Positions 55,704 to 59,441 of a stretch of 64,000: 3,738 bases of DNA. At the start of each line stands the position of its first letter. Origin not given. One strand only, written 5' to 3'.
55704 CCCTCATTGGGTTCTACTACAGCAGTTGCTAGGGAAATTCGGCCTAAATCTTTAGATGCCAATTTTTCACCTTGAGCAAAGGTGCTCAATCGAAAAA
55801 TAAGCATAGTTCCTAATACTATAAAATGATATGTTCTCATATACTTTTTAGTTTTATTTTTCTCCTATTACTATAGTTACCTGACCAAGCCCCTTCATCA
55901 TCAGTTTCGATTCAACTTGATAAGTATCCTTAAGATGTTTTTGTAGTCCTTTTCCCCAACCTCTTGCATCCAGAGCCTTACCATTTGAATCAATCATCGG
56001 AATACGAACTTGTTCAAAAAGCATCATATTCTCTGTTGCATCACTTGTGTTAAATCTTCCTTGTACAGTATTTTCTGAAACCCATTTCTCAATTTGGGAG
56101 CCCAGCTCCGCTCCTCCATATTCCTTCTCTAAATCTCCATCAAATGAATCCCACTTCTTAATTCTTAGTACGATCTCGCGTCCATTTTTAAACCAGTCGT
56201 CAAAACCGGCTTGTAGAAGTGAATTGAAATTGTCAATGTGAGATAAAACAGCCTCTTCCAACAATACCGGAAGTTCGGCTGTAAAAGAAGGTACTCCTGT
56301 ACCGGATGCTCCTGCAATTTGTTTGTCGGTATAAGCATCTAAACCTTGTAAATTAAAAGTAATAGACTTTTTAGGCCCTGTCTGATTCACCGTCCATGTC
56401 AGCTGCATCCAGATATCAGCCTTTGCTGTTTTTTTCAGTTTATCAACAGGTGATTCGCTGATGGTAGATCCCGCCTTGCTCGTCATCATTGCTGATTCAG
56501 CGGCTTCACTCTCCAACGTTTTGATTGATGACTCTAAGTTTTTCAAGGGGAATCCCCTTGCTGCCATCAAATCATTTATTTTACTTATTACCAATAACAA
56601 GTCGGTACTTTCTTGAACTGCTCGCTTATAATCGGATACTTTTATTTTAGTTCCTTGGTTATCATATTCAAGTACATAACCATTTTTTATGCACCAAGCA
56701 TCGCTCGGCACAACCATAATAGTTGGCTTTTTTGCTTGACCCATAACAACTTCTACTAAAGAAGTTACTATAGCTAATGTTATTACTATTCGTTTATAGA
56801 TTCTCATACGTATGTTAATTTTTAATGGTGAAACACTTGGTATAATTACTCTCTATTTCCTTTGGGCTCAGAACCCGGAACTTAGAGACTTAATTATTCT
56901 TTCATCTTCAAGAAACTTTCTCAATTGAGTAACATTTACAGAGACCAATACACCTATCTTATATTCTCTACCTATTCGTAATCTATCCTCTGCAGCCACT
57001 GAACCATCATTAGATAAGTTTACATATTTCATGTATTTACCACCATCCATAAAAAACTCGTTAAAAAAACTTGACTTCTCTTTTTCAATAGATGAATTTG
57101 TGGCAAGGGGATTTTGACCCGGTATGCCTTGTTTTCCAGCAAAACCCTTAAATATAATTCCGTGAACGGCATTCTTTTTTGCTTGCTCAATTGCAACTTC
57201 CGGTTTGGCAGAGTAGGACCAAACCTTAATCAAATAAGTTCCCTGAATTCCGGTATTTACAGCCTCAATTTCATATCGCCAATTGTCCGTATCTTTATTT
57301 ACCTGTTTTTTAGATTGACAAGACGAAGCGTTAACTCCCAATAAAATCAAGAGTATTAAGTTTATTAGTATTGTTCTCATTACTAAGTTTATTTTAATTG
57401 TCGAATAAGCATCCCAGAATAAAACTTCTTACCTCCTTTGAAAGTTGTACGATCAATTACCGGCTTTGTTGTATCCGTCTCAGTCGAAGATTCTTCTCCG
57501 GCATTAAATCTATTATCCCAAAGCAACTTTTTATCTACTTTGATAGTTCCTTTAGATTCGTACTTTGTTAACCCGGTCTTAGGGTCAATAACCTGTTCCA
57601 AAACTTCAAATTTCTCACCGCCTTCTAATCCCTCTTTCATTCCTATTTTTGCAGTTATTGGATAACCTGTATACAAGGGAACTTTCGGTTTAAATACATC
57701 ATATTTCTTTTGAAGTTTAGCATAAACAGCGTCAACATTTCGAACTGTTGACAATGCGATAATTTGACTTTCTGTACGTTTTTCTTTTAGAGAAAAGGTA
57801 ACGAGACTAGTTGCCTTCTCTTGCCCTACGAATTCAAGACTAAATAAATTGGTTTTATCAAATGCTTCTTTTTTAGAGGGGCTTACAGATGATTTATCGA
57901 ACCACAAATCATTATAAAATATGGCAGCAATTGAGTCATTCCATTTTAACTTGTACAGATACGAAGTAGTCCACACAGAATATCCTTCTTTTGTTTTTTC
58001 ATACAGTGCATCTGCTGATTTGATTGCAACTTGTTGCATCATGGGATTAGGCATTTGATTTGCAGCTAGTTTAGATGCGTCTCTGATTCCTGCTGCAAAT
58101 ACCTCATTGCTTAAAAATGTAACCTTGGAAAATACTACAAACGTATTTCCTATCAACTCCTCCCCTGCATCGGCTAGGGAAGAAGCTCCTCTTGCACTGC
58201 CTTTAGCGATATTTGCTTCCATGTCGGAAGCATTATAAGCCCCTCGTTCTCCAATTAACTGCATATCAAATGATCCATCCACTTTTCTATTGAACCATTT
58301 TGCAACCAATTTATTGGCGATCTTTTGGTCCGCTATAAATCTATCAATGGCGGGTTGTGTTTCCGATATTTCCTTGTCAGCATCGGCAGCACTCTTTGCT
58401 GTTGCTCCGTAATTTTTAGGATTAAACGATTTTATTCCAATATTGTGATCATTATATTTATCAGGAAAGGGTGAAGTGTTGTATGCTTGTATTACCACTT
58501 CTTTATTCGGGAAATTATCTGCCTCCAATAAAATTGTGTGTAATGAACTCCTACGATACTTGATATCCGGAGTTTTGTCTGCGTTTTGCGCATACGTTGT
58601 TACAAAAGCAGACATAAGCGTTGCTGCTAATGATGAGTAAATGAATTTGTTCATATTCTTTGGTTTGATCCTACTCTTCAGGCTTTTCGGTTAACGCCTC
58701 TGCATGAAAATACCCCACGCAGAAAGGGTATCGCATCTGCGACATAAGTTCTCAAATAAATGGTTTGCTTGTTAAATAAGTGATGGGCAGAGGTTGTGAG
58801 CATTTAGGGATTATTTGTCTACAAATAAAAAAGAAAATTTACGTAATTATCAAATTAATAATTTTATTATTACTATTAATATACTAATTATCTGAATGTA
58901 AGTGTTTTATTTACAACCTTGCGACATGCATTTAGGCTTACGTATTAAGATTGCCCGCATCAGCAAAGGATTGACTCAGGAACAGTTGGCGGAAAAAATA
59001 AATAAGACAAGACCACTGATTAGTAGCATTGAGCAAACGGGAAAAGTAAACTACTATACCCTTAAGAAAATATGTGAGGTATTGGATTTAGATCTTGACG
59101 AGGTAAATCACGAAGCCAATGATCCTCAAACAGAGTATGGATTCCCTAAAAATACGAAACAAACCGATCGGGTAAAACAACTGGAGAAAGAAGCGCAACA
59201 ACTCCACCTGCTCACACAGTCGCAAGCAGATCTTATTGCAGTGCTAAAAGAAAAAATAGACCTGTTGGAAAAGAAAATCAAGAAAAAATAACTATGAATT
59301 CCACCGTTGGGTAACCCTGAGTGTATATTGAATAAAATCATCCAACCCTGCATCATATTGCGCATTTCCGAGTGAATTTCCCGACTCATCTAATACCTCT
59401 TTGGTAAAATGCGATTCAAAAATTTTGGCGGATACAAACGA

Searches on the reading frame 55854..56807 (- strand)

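Call 12: search_protein_families(library=pfam, max_evalue=0.0001, proteins=[window:55854-56807:-])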
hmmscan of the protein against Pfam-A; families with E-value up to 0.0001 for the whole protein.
window:55854-56807:- (317 aa): 1 family
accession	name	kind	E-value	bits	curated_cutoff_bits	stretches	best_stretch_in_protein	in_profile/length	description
PF19672.4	DUF6175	-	8.7e-124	412.8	23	1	26-315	1-293/293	Family of unknown function (DUF6175)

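Call 29: search_protein_families(library=padloc, max_evalue=0.001, proteins=[window:55854-56807:-])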
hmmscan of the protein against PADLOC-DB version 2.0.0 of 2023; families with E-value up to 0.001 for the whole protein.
window:55854-56807:- (317 aa): 0 families

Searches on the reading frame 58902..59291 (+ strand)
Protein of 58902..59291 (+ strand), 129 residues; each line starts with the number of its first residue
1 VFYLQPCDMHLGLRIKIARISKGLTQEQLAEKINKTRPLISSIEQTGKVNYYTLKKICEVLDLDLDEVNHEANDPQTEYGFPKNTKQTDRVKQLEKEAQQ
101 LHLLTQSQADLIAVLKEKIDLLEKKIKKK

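Call 29: search_protein_families(library=padloc, max_evalue=0.001, proteins=[window:58902-59291:+])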
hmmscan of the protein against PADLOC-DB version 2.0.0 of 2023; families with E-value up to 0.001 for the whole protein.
window:58902-59291:+ (129 aa): 14 families
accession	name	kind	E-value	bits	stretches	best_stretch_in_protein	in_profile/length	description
PDLC02926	HTH_VI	-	1.7e-09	35.8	1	11-66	2-58/92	-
PDLC03947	RmrA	-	8.6e-07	26.1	1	12-81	13-84/383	-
PDLC03954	RmrA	-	2.3e-06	24.8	1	12-126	12-123/380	-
PDLC03951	RmrA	-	3.5e-06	24.2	1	13-108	11-106/400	-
PDLC03668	Control_protein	-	8e-06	24.3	1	14-48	12-46/79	control protein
PDLC04142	capH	-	1.3e-05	24.2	1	9-124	5-100/103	capH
PDLC04775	PDC-M69A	-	1.3e-05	23.7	1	11-79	8-77/113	-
PDLC03949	RmrA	-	2.2e-05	21.5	1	13-65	5-58/363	-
PDLC03943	RmrA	-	3.4e-05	21.1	1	12-124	4-113/370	-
PDLC03944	RmrA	-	3.5e-05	21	1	12-102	8-99/384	-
PDLC03952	RmrA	-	5e-05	20.3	1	14-73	26-86/395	-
PDLC03665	Control_protein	-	7.1e-05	21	1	13-68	11-68/77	control protein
PDLC04760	PDC-M64C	-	8.3e-05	20.9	1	12-71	28-88/93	-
PDLC03953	RmrA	-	0.00048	17.5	1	12-100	7-101/373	-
